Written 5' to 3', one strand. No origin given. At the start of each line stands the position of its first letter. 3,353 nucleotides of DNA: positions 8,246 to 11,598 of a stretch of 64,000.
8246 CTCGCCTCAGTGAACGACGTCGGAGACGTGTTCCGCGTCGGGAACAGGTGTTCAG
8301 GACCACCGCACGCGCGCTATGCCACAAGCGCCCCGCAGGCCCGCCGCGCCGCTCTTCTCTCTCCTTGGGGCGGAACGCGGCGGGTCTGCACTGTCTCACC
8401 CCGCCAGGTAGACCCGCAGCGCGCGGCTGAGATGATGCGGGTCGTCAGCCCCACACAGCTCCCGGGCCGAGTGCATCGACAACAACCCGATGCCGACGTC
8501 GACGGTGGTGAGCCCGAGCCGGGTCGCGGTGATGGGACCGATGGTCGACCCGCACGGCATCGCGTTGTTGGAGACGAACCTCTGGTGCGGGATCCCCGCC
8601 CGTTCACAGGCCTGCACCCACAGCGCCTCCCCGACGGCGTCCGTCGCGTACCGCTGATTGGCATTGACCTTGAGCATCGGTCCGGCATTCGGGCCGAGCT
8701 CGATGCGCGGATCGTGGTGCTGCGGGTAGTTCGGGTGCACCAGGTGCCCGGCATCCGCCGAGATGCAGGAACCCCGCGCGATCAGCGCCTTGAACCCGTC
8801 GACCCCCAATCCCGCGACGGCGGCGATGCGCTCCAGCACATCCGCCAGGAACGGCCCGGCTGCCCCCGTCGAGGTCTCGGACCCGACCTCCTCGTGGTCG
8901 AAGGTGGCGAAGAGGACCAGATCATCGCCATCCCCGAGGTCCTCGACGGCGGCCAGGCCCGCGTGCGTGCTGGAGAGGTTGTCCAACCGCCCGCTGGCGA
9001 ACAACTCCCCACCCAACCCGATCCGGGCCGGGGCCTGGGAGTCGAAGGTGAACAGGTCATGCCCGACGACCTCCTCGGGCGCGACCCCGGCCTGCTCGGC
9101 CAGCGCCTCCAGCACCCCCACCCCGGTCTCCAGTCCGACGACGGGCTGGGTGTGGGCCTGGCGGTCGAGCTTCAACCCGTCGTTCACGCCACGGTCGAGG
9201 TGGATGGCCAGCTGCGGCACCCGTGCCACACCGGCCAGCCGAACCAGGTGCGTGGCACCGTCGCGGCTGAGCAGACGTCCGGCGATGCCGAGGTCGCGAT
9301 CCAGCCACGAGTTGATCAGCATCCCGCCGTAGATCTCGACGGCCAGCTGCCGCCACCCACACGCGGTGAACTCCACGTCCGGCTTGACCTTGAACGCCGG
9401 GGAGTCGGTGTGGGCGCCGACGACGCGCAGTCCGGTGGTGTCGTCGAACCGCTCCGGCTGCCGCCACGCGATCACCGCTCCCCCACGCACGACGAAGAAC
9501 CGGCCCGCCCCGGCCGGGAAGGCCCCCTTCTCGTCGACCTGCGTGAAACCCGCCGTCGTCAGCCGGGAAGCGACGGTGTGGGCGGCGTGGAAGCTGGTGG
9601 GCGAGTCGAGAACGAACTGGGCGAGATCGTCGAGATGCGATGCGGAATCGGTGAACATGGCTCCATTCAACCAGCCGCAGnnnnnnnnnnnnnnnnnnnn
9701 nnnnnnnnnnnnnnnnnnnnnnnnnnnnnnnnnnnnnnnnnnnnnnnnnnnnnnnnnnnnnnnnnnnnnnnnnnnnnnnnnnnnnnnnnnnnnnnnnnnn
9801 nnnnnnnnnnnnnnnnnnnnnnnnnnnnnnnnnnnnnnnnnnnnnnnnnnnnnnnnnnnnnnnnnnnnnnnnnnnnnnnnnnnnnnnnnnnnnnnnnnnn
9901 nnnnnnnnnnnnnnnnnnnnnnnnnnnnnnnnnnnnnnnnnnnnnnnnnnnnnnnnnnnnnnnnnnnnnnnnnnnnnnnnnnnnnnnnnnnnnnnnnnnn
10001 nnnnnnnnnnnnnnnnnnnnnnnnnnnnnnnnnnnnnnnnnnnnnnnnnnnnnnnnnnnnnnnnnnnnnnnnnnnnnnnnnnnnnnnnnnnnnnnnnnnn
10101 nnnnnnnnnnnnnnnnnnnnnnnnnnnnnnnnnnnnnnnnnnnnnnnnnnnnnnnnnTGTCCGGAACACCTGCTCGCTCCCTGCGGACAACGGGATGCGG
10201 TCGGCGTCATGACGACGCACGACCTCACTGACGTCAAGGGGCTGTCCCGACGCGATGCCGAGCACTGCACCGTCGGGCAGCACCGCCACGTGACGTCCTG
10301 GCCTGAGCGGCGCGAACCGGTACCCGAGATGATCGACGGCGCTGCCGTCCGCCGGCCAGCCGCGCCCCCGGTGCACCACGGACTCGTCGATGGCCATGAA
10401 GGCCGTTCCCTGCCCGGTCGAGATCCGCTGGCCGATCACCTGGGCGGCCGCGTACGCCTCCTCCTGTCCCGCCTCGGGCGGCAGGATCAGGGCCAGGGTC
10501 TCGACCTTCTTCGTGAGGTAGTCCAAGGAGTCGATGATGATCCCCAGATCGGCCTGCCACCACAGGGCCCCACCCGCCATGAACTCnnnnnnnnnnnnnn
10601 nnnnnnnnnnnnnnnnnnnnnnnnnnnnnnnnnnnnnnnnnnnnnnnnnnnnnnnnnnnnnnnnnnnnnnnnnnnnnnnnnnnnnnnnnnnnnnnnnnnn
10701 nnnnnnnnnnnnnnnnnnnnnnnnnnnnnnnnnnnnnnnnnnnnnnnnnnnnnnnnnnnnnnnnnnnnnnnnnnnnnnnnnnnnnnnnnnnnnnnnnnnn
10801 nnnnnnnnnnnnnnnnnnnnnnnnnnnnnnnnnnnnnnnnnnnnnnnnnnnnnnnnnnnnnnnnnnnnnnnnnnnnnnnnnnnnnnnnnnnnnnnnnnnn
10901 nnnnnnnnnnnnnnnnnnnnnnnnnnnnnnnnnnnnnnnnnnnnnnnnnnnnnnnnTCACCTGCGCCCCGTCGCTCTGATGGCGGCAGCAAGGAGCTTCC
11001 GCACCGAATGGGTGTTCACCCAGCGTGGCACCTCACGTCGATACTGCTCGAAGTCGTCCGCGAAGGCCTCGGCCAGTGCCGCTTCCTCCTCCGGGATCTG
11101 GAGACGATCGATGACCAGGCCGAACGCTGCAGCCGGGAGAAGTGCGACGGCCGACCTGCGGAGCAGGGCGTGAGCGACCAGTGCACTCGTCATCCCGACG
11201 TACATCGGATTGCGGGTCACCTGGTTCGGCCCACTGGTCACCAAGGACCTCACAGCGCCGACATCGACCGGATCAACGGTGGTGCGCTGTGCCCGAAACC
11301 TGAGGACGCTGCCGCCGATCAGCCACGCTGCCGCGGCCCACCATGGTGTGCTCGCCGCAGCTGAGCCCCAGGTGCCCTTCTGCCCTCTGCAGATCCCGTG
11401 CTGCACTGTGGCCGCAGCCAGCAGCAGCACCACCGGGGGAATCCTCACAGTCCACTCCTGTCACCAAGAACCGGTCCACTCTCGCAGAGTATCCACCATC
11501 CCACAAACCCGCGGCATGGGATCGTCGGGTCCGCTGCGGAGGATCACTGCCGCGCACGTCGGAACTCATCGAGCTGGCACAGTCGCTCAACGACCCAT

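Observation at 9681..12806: Diverged tandem paralogues of a PH-domain membrane protein bracketing an ICMT-family methyltransferase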

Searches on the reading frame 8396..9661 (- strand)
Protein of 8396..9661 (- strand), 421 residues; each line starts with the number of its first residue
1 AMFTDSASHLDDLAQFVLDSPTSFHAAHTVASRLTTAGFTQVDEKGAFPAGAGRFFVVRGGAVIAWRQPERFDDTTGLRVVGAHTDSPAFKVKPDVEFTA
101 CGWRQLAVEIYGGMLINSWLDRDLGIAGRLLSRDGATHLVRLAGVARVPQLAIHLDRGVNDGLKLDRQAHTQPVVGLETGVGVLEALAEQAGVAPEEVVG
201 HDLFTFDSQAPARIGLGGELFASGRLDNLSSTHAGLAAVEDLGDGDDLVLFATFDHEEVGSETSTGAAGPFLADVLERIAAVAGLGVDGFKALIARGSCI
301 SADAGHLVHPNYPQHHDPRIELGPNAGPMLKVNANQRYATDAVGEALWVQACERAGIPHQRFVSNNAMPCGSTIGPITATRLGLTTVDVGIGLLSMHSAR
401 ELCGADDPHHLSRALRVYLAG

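Call 4: search_protein_families(library=pfam, proteins=[window:8396-9661:-], max_evalue=1)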
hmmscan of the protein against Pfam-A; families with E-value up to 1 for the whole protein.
window:8396-9661:- (421 aa): 2 families
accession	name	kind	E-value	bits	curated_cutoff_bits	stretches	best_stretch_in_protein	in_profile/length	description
PF02127.20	Peptidase_M18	-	3.5e-108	362.6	24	1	16-413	1-426/432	Aminopeptidase I zinc metalloprotease (M18)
PF05343.19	Peptidase_M42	-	0.00081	19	23.2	1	324-410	206-288/292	M42 glutamyl aminopeptidase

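Call 5: search_protein_families(library=ncbifam, proteins=[window:8396-9661:-], max_evalue=1)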
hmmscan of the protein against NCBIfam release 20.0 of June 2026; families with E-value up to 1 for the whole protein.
window:8396-9661:- (421 aa): 2 families
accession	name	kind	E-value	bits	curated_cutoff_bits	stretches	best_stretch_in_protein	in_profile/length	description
NF002759.0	PRK02813.1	equivalog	6.3e-161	536.1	356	1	5-420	4-428/430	M18 family aminopeptidase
NF002600.0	PRK02256.1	equivalog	1.4e-28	99.7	529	1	12-419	30-460/463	aminopeptidase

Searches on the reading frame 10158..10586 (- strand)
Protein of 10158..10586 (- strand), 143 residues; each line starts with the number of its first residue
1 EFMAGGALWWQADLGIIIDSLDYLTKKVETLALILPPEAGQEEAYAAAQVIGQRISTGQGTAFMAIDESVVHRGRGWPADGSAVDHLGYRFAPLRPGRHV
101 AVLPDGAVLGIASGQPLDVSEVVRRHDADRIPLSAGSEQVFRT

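Call 71: search_protein_families(library=pfam, proteins=[window:10158-10586:-], max_evalue=10)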
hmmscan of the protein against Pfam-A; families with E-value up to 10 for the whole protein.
seq(143 aa): 1 family
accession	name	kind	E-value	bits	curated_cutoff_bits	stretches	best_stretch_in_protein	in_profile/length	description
PF02625.21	XdhC_CoxI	-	0.027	14.8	24.3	1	92-118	20-46/68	XdhC and CoxI family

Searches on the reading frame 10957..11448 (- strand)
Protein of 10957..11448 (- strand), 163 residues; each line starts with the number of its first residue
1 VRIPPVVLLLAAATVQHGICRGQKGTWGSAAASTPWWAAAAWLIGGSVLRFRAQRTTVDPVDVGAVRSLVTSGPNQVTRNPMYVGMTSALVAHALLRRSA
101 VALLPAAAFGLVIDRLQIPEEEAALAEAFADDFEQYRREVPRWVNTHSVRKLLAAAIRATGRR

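Call 4: search_protein_families(library=pfam, proteins=[window:10957-11448:-], max_evalue=1)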
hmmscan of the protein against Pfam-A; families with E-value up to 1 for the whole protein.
window:10957-11448:- (163 aa): 2 families
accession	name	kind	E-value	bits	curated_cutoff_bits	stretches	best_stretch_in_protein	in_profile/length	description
PF04191.18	PEMT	-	5.4e-08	33.7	25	1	64-131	37-104/105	Phospholipid methyltransferase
PF04140.19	ICMT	-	0.00092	20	24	1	68-126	34-94/95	Isoprenylcysteine carboxyl methyltransferase (ICMT) family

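Call 5: search_protein_families(library=ncbifam, proteins=[window:10957-11448:-], max_evalue=1)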
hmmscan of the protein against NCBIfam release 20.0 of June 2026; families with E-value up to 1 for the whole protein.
window:10957-11448:- (163 aa): 3 families
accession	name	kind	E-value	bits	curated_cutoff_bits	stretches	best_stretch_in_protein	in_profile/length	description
NF040696.1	isopcys_mtase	equivalog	3.6e-07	30.2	160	1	62-142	105-185/190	protein-S-isoprenylcysteine O-methyltransferase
NF045656.1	MeththiolMtaseMddA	equivalog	0.023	14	270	1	76-142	172-235/238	methanethiol S-methyltransferase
TIGR04571.1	LmtA_Leptospira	exception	0.04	13.7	325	1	72-147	91-166/252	lipid A Kdo2 1-phosphate O-methyltransferase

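Call 26: find_homologous_proteins(query=window:10957-11448:-, max_evalue=0.00001)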
Query window:10957-11448:- (163 aa): 300 proteins with E <= 0.00001 among 1046 candidates; the best 120 are listed.
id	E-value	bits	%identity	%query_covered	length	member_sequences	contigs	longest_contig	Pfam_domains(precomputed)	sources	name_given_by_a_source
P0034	2.3e-99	348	100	100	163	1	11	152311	PF04191.19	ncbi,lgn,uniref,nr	ncbi:isoprenylcysteine carboxylmethyltransferase family protein [Arachnia propionica]|uniref:Isopren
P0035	3.2e-46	175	61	90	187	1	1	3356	PF04191.19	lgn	-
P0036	3.4e-43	165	57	94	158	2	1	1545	PF04191.19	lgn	-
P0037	4.8e-42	161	59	90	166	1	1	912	PF04191.19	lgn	-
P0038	4.1e-41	158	57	90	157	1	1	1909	PF04191.19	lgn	-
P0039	7.2e-38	148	55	88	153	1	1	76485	PF04191.19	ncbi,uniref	ncbi:methyltransferase family protein [Georgenia sp. Z1491]|uniref:methyltransferase family protein 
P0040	1.3e-36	144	56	88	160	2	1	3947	PF04191.19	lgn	-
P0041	7.1e-35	138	52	89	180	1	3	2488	PF04191.19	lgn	-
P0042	1.2e-34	137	59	66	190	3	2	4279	PF04191.19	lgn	-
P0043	6.7e-34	135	50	88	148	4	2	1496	PF04191.19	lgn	-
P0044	1.1e-33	134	54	78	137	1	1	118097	PF04191.19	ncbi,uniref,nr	ncbi:methyltransferase family protein [Nesterenkonia muleiensis]|uniref:methyltransferase family pro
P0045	1.7e-33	134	52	80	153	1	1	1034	PF04191.19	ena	-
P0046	2.7e-33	133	49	88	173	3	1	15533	PF04191.19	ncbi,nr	ncbi:MAG: isoprenylcysteine carboxylmethyltransferase family protein [Nesterenkonia sp.]|nr:isopreny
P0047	2.9e-33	133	57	80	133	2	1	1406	-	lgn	-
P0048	3.3e-33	133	59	63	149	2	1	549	PF04191.19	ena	-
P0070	3.3e-31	126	47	88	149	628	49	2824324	PF04191.19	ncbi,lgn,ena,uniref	ncbi:methyltransferase family protein [Corynebacterium durum]|uniref:methyltransferase family protei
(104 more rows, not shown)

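Call 28: find_encoding_contigs(protein=P0035, flank=4000, max_places=2)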
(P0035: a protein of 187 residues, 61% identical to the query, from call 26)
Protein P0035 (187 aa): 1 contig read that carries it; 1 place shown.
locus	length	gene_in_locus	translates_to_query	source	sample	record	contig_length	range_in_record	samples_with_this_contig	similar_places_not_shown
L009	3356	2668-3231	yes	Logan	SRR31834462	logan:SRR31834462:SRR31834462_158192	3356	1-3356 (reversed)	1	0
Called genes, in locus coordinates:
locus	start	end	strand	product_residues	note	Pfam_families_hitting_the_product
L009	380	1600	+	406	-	PF00042:Globin, PF00970:FAD_binding_6 (weak), PF00175:NAD_binding_1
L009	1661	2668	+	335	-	PF16884:ADH_N_2, PF00107:ADH_zinc_N, PF13602:ADH_zinc_N_2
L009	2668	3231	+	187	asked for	PF04191:PEMT (weak)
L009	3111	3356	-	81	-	?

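Call 29: find_encoding_contigs(protein=P0039, flank=5000, max_places=2)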
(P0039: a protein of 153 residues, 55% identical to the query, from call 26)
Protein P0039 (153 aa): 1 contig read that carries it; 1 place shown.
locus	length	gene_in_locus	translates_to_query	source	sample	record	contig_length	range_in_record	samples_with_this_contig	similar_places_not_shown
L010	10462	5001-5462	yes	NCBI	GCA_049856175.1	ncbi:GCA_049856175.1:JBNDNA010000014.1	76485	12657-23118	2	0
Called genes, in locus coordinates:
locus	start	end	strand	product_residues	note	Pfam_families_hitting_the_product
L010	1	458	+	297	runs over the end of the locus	PF00126:HTH_1, PF03466:LysR_substrate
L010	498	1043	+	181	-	-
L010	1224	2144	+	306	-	PF00561:Abhydrolase_1, PF12146:Hydrolase_4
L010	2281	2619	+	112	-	PF25213:HVO_A0261_N (weak), PF12840:HTH_20, PF01022:HTH_5, PF09339:HTH_IclR (weak)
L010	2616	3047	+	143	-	PF10604:Polyketide_cyc2, PF08327:AHSA1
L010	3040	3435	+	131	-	-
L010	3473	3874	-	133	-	PF01258:zf-dskA_traR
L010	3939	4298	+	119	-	PF12840:HTH_20, PF01022:HTH_5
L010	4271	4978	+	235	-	PF01545:Cation_efflux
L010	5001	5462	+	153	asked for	PF04191:PEMT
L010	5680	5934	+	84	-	PF02604:PhdYeFM_antitox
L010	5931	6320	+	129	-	PF01850:PIN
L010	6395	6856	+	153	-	PF00903:Glyoxalase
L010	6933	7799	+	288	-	PF12833:HTH_18, PF06445:GyrI-like, PF14526:Cass2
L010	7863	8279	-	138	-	PF00583:Acetyltransf_1, PF13673:Acetyltransf_10, PF13508:Acetyltransf_7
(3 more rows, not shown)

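Call 30: find_encoding_contigs(protein=P0070, flank=5000, max_places=2)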
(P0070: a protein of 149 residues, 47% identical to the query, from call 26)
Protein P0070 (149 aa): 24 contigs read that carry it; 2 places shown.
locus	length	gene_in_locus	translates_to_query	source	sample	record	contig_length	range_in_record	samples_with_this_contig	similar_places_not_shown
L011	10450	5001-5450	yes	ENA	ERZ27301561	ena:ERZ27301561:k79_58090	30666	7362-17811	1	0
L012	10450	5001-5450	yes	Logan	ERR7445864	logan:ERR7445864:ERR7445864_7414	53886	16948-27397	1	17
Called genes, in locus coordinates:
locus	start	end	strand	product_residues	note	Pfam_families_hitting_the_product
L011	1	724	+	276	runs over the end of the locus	PF00106:adh_short, PF13561:adh_short_C2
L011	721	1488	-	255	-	PF20240:DUF6597, PF00165:HTH_AraC (faint), PF12833:HTH_18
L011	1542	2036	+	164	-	PF00903:Glyoxalase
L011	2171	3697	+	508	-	PF04326:SLFN_AlbA_2, PF13749:HATPase_c_4, PF13412:HTH_24 (weak)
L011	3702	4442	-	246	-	PF00106:adh_short, PF08659:KR, PF23441:SDR, PF13561:adh_short_C2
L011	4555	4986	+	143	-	PF11066:DUF2867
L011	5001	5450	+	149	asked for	PF04191:PEMT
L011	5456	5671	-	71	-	-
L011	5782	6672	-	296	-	-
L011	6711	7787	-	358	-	PF05145:AbrB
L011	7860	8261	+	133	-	PF11349:DUF3151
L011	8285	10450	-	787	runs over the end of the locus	PF00270:DEAD, PF00271:Helicase_C, PF08482:HrpB_C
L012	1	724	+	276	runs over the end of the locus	PF00106:adh_short, PF13561:adh_short_C2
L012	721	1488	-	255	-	PF20240:DUF6597, PF00165:HTH_AraC (faint), PF12833:HTH_18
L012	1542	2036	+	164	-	PF00903:Glyoxalase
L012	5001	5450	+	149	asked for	PF04191:PEMT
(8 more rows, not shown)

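Call 63: search_protein_families(library=padloc, proteins=[window:10957-11448:-], max_evalue=0.1)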
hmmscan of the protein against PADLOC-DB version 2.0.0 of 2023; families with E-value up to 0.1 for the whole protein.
window:10957-11448:- (163 aa): 0 families

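Call 66: find_encoding_contigs(protein=P0034, flank=4000, max_places=10)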
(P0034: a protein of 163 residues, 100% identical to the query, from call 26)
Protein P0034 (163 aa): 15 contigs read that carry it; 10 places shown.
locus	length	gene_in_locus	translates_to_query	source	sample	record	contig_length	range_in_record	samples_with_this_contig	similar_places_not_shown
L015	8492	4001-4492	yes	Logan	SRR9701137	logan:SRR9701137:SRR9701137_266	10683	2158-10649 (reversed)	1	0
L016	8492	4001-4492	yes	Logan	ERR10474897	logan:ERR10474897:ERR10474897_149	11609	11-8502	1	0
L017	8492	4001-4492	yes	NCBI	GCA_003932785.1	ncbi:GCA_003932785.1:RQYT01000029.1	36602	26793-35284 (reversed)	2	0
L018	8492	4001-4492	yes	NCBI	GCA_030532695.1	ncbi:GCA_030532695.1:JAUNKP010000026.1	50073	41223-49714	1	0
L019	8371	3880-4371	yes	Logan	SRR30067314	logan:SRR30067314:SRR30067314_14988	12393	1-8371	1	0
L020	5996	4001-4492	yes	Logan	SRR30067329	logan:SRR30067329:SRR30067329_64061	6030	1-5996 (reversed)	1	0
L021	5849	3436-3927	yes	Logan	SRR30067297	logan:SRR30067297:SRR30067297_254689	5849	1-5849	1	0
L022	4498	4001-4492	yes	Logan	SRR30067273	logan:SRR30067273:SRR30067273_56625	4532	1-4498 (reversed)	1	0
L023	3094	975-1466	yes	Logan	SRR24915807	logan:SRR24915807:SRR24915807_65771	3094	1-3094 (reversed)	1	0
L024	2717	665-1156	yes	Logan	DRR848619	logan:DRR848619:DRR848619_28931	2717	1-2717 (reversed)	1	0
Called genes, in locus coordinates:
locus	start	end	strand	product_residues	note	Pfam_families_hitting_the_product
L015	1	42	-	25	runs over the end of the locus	?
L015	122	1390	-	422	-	PF00291:PALP, PF00585:Thr_dehydrat_C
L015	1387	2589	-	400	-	PF02646:RmuC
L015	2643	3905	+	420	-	-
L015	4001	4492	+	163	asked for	PF04191:PEMT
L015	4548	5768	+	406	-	-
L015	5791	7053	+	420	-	PF02127:Peptidase_M18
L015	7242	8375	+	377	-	PF01926:MMR_HSR1, PF02421:FeoB_N, PF02824:TGS (faint), PF06071:YchF-GTPase_C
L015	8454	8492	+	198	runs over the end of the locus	PF18186:SLATT_4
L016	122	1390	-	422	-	PF00291:PALP, PF00585:Thr_dehydrat_C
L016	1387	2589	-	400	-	PF02646:RmuC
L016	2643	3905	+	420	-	-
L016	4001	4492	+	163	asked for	PF04191:PEMT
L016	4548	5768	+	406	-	-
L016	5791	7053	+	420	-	PF02127:Peptidase_M18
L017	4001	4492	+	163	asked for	PF04191:PEMT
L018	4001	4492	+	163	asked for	PF04191:PEMT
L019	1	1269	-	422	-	PF00291:PALP, PF00585:Thr_dehydrat_C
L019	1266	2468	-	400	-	PF02646:RmuC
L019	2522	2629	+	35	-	-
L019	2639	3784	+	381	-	-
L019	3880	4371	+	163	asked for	PF04191:PEMT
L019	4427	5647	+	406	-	-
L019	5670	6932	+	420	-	PF02127:Peptidase_M18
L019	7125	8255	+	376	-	PF01926:MMR_HSR1, PF02421:FeoB_N, PF02824:TGS (faint), PF06071:YchF-GTPase_C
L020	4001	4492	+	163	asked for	PF04191:PEMT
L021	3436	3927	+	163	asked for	PF04191:PEMT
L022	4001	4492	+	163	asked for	PF04191:PEMT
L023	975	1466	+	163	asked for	PF04191:PEMT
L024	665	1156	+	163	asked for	PF04191:PEMT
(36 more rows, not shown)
